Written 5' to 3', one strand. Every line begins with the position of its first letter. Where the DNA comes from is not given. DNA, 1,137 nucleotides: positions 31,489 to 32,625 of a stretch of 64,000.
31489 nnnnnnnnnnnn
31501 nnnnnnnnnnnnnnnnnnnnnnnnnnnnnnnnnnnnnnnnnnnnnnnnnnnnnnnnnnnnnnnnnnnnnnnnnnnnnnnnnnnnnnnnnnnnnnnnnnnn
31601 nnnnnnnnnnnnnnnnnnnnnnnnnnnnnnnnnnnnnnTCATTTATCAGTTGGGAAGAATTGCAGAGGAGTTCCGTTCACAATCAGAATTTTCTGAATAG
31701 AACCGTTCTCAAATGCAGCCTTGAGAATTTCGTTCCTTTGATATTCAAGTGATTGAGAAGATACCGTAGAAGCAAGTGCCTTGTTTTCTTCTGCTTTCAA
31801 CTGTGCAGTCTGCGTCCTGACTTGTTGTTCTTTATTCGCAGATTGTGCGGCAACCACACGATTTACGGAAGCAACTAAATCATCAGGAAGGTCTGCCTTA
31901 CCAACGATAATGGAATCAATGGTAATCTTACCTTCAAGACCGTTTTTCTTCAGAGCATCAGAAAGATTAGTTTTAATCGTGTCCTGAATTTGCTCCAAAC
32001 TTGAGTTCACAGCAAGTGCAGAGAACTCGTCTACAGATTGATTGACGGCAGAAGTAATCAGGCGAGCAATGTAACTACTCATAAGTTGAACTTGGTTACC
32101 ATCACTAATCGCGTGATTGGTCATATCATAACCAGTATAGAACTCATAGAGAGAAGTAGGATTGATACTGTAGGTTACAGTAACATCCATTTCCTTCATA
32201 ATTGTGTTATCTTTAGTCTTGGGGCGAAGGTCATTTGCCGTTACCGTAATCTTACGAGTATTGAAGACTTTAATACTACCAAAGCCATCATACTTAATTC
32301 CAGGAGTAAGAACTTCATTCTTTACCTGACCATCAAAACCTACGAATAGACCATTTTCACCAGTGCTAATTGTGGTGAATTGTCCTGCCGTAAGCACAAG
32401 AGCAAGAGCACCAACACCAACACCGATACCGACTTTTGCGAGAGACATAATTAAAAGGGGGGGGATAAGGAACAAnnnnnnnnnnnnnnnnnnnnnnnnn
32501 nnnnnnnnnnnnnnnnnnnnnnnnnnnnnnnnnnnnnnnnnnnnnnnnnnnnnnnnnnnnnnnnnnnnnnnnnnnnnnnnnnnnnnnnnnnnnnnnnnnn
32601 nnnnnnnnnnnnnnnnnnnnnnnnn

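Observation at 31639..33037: Membrane cluster: SPFH/prohibitin-like protein, prepilin-type peptide and two small TM proteins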

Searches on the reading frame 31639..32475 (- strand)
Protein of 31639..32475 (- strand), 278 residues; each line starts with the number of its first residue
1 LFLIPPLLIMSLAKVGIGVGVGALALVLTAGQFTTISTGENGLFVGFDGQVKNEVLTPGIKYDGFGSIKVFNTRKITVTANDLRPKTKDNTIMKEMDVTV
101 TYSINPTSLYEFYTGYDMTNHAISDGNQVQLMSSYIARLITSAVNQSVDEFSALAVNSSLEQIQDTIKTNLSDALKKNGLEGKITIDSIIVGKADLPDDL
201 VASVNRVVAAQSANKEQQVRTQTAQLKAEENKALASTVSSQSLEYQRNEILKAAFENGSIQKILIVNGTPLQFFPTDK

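Call 3: search_protein_families(library=pfam, proteins=[window:31639-32475:-], max_evalue=1)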
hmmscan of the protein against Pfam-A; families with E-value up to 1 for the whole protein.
window:31639-32475:- (278 aa): 1 family
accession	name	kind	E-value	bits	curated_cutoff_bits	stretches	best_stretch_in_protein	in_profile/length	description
PF01145.31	Band_7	-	8e-19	68.8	23.6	1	35-224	2-174/176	SPFH domain / Band 7 family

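Call 4: search_protein_families(library=phrogs, proteins=[window:31639-32475:-], max_evalue=0.1)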
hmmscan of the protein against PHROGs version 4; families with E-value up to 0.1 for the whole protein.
window:31639-32475:- (278 aa): 2 families
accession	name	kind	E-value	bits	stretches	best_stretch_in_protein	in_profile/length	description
phrog_200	-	other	7.1e-28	98.8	1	11-234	80-296/379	lipoprotein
phrog_4375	-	unknown function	0.0074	17.5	0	100-146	6-52/110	-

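Call 5: search_protein_families(library=ncbifam, proteins=[window:31639-32475:-], max_evalue=1)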
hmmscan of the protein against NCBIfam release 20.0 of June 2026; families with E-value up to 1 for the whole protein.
window:31639-32475:- (278 aa): 0 families

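Call 8: search_dna_similar(query=window:31639-32475:-, collection=phages, mode=protein, max_rows=30)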
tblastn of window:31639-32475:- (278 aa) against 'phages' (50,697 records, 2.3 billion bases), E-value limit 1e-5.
Records with a match: 170; places in all: 170; records where one place covers at least 80% of the query: 15.
Best place of each record, by identity: 60-80% 3; <60% 167.
By first word of the organism name: Salmonella 136; Escherichia 19; Acinetobacter 8; Synechococcus 4; Burkholderia 1; Enterococcus 1; Pseudomonas 1.
By host as written in the record: Salmonella enterica 25; Salmonella enterica subsp. enterica serovar Enteritidis PT1 20; - 17; Salmonella enterica subsp. enterica serovar Typhimurium 12; Escherichia coli O157:H7 11; Salmonella sp. 9; Salmonella enterica subsp. enterica serovar Enteritidis 5; Salmonella enterica serovar Typhimurium 5; and 46 more.
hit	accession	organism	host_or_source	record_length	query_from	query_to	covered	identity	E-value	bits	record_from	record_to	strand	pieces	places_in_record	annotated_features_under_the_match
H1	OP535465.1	Synechococcus phage S-CREM1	Synechococcus sp. CB0101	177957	32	275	88%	72.1%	1e-115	370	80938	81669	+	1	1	SPFH domain-containing protein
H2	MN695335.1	Synechococcus phage B23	Synechoccus sp.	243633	33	276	88%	67.6%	8e-104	336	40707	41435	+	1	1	hypothetical protein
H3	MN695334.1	Synechococcus phage B3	Synechoccus sp.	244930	33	276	88%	67.6%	8e-104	336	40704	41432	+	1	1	hypothetical protein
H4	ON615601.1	Synechococcus phage BUCT-ZZ01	Synechococcus elongatus PCC 7942 = ...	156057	34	265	83%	27.8%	7e-20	95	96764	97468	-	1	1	hypothetical protein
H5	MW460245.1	Burkholderia phage BCSR5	Burkholderia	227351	36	264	82%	28.1%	1e-11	70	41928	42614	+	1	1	hypothetical protein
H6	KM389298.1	Escherichia phage CBA6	-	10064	49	269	79%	25.0%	4e-9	63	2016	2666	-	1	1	record has no annotation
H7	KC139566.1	Salmonella phage FSL SP-029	Salmonella enterica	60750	49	269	79%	25.0%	4e-9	63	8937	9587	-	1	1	hypothetical protein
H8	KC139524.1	Salmonella phage FSL SP-063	Salmonella enterica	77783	49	269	79%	25.0%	4e-9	63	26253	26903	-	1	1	hypothetical protein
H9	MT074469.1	Salmonella phage rabagast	Salmonella enterica subsp. enterica ...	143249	49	269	79%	25.0%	4e-9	63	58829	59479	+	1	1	SPFH domain band 7 family protein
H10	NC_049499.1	Salmonella phage rabagast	Salmonella enterica subsp. enterica ...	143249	49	269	79%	25.0%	4e-9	63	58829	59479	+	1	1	lipoprotein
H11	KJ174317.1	Salmonella phage vB-SalM-SJ2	-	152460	49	269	79%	25.0%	4e-9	63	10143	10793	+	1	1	hypothetical protein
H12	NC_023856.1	Salmonella phage vB-SalM-SJ2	-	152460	49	269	79%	25.0%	4e-9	63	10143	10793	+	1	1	lipoprotein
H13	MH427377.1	Escherichia phage vB_EcoM_Sa157lw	Escherichia coli O157:H7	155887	49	269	79%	25.0%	4e-9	63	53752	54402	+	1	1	hypothetical protein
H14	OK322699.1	Escherichia phage Sa157lw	Escherichia coli ATCC 43888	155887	49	269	79%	25.0%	4e-9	63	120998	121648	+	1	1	hypothetical protein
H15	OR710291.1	Salmonella phage vB_Sen_ST2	Salmonella enterica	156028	49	269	79%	25.0%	4e-9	63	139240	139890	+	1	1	lipoprotein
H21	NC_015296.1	Salmonella phage Vi01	Salmonella enterica subsp. enterica ...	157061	49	269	79%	25.0%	4e-9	63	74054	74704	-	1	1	lipoprotein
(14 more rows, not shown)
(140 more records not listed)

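Call 10: get_annotated_region(hit=H1, flank=4000)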
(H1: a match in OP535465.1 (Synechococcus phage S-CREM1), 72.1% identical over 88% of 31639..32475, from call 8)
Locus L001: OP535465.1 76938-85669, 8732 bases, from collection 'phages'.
description: Synechococcus phage S-CREM1, complete genome.
organism: Synechococcus phage S-CREM1 (NCBI taxid 2982919)
taxonomy: Viruses; Duplodnaviria; Heunggongvirae; Uroviricota; Caudoviricetes; Kyanoviridae
host: Synechococcus sp. CB0101; source: -; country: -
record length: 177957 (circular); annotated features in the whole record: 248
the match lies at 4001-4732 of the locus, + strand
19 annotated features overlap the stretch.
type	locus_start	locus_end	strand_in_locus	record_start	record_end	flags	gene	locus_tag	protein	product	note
CDS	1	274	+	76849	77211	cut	-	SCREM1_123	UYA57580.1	hypothetical protein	-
CDS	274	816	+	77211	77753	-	-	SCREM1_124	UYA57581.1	hypothetical protein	-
CDS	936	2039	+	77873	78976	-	-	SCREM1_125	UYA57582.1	hypothetical protein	-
CDS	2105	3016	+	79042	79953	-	-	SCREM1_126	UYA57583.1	hypothetical protein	-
CDS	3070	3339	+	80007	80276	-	-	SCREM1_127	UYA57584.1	hypothetical protein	-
CDS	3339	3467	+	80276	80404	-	-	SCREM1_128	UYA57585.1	hypothetical protein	-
CDS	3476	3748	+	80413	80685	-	-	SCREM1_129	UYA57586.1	hypothetical protein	-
CDS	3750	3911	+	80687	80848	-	-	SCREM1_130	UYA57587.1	hypothetical protein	-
CDS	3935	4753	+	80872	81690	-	-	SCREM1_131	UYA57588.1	SPFH domain-containing protein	-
CDS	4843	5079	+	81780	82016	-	-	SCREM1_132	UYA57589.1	hypothetical protein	-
CDS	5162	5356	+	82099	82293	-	-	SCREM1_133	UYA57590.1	hypothetical protein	-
CDS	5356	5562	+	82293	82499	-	-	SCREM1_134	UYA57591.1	transmembrane protein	-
CDS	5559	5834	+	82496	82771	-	-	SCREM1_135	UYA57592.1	hypothetical protein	-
CDS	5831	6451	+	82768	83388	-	-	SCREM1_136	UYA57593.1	2OG-Fe(II) oxygenase family protein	-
CDS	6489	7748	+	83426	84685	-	-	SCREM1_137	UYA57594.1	DNA helicase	-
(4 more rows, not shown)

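Call 11: get_annotated_region(hit=H2, flank=4000)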
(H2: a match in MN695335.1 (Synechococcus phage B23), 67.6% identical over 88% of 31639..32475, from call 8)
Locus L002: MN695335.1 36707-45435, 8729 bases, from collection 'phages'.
description: Synechococcus phage B23, complete genome.
organism: Synechococcus phage B23 (NCBI taxid 2674977)
taxonomy: Viruses; Duplodnaviria; Heunggongvirae; Uroviricota; Caudoviricetes; Kyanoviridae
host: Synechoccus sp.; source: -; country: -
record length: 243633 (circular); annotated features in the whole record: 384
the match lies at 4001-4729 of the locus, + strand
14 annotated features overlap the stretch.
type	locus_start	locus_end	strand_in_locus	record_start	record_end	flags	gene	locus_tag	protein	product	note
CDS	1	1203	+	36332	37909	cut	-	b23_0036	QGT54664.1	hypothetical protein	gp36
CDS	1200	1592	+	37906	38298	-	-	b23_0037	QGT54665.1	hypothetical protein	gp37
CDS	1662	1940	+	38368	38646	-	-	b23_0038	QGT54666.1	hypothetical protein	gp38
CDS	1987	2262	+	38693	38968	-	-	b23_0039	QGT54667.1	hypothetical protein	gp39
CDS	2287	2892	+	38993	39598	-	-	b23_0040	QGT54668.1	hypothetical protein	gp40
CDS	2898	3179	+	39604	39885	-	-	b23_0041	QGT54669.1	hypothetical protein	gp41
CDS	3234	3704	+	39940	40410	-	-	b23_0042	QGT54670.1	hypothetical protein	gp42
CDS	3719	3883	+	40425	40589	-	-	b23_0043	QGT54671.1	hypothetical protein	gp43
CDS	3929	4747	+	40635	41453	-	-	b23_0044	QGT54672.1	hypothetical protein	gp44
CDS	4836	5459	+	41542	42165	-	-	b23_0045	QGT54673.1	translation initiation factor 2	gp45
CDS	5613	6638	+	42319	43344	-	-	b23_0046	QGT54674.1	nicotinamide-nucleotide adenylyltransferase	gp46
CDS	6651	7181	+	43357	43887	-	-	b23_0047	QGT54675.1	hypothetical protein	gp47; Phage protein (ACLAME 1218)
CDS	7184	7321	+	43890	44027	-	-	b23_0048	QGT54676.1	hypothetical protein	gp48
CDS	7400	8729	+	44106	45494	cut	-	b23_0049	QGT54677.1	nicotinamide phosphoribosyltransferase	gp49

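Call 37: search_solved_structures(query=window:31639-32475:-, max_evalue=0.01)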
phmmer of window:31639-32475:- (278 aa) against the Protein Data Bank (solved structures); distinct sequences matched with E-value up to 0.01: 0.

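Call 55: get_annotated_region(hit=H4, flank=4000)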
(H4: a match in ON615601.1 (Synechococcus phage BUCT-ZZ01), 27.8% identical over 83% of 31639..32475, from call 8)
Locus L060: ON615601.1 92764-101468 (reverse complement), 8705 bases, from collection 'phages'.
description: Synechococcus phage BUCT-ZZ01, complete genome.
organism: Synechococcus phage BUCT-ZZ01 (NCBI taxid 2951202)
taxonomy: Viruses; Duplodnaviria; Heunggongvirae; Uroviricota; Caudoviricetes; Kyanoviridae
host: Synechococcus elongatus PCC 7942 = FACHB-805; source: lake; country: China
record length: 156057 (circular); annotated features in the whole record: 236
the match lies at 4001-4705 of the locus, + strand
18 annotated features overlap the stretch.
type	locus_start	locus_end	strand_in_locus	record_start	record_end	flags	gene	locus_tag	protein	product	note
CDS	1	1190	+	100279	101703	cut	-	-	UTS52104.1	nicotinamide phosphoribosyltransferase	-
CDS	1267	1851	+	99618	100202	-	-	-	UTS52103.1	hypothetical protein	-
CDS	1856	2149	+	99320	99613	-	-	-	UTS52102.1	hypothetical protein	-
CDS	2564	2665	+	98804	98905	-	-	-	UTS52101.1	hypothetical protein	-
CDS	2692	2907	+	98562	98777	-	-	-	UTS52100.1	hypothetical protein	-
CDS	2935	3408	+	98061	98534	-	-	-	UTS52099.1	hypothetical protein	-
CDS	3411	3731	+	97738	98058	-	-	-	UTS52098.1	hypothetical protein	-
CDS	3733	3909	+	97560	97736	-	-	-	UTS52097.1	hypothetical protein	-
CDS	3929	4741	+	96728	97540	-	-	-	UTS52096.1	hypothetical protein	-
CDS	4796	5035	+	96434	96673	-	-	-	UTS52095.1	hypothetical protein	-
CDS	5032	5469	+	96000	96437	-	-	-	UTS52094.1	hypothetical protein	-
CDS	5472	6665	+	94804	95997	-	-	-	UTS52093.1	hypothetical protein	-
CDS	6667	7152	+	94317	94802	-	-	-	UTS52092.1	hypothetical protein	-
CDS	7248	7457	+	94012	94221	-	-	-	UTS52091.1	hypothetical protein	-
CDS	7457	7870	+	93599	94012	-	-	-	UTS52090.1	hypothetical protein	-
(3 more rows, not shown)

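Call 56: get_annotated_region(hit=H5, flank=4000)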
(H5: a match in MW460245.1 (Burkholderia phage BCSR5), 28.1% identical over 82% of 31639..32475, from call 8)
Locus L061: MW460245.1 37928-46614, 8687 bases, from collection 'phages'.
description: Burkholderia phage BCSR5, complete genome.
organism: Burkholderia phage BCSR5 (NCBI taxid 2805747)
taxonomy: Viruses; Duplodnaviria; Heunggongvirae; Uroviricota; Caudoviricetes
host: Burkholderia; source: sewage sample; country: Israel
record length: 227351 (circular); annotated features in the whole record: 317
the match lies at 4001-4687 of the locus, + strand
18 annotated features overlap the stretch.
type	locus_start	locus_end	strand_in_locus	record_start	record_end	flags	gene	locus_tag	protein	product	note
CDS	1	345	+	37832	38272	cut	-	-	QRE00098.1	hypothetical protein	-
CDS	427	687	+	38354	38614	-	-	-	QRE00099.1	hypothetical protein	-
CDS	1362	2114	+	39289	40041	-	-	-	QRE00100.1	hypothetical protein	-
CDS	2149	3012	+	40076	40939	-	-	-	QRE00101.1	hypothetical protein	-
CDS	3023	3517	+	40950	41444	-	-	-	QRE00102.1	hypothetical protein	-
CDS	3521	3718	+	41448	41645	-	-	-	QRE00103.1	hypothetical protein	-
tRNA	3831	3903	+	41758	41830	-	-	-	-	tRNA-Ala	-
CDS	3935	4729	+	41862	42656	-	-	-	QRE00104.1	hypothetical protein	-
CDS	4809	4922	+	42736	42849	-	-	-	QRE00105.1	hypothetical protein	-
CDS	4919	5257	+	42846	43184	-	-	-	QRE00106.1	DNA-binding protein H-NS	-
CDS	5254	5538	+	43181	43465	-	-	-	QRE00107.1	hypothetical protein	-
CDS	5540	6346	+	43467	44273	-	-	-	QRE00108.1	ABC transporter, substrate-binding protein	ABC transporter, substrate-binding protein (cluster 3, basic aa/glutamine/opines)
CDS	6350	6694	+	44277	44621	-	-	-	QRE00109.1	hypothetical protein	-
CDS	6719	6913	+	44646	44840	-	-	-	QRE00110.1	hypothetical protein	-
CDS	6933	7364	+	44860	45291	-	-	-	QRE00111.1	hypothetical protein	-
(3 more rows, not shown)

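Call 57: get_annotated_region(hit=H21, flank=4000)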
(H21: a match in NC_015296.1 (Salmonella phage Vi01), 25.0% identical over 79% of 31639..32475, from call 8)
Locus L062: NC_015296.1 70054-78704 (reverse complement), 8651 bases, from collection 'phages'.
description: Salmonella phage Vi01, complete genome.
organism: Salmonella phage Vi01 (NCBI taxid 2991283)
taxonomy: Viruses; Duplodnaviria; Heunggongvirae; Uroviricota; Caudoviricetes; Ackermannviridae; Cvivirinae; Kuttervirus; Kuttervirus ViI
host: Salmonella enterica subsp. enterica serovar Typhi; source: -; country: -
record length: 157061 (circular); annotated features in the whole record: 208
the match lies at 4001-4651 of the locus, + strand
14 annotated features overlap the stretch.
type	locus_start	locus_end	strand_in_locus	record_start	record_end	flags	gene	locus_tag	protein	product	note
CDS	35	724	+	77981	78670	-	-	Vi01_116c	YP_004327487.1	putative uncharacterised protein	orf00133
CDS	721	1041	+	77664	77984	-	-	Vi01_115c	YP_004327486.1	Rz-like spanin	orf00132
CDS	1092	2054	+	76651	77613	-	-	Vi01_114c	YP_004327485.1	putative uncharacterised protein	orf00131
CDS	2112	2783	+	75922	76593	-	impD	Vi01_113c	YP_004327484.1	putative uncharacterised protein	-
CDS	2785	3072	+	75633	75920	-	-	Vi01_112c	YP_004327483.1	phage associated protein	orf00129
CDS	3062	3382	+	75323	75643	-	superinfection exclusion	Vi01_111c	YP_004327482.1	superinfection exclusion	-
CDS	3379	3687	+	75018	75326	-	-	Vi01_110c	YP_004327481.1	endolysin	-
CDS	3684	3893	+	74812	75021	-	-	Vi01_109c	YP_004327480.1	putative uncharacterised protein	-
CDS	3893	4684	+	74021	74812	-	-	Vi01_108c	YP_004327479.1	lipoprotein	-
CDS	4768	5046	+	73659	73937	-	DNA binding protein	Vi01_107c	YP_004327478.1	DNA binding protein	orf00127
CDS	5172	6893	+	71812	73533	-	ATP-dependent helicase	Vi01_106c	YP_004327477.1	DNA helicase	orf00125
CDS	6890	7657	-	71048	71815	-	-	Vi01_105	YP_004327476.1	conserved phage associated protein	orf00124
CDS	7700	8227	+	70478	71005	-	rnhA-ribonuclease H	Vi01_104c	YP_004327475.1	Rnase H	orf00123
CDS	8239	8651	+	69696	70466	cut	transcription sigma factor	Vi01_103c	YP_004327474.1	late sigma transcription factor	orf00122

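Call 63: find_related_loci(query=A3, collection=viral_contigs, flank=5000)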
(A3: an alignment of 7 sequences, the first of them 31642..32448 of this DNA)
Query A3 (269 aa) in viral_contigs; peptide patterns used: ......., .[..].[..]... (x = any residue, [..] = any of these).
196 stretches matched a pattern; 61 encode a relative of the query (tblastn E <= 1e-3); 61 distinct loci.
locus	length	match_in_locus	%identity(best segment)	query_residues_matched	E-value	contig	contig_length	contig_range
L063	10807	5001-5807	93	1-269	1e-168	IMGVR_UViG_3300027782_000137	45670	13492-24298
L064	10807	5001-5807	89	1-269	2e-162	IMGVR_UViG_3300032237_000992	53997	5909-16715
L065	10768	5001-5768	95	1-256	2e-161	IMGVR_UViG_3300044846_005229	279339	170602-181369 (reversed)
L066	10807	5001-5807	90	1-269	3e-161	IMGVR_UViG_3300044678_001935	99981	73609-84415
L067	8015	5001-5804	88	2-269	6e-160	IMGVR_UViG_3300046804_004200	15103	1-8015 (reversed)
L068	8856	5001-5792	87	3-266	3e-154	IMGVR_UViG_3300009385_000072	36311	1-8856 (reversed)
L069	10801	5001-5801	85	1-267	1e-152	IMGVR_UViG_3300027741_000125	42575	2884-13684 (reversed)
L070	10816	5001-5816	85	1-269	8e-153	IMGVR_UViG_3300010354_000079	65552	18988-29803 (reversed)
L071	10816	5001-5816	83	1-269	2e-150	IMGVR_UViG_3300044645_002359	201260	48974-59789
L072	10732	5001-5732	88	23-266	7e-146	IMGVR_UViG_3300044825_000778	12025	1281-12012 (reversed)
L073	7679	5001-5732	88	23-266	8e-146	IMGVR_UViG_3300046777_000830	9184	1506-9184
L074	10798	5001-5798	78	1-266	1e-139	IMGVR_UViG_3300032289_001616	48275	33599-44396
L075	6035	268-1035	87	1-256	5e-139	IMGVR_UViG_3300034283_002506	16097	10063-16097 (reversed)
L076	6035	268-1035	87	1-256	5e-139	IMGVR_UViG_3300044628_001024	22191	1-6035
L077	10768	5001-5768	87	1-256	6e-139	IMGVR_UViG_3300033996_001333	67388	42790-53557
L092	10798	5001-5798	76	1-266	4e-135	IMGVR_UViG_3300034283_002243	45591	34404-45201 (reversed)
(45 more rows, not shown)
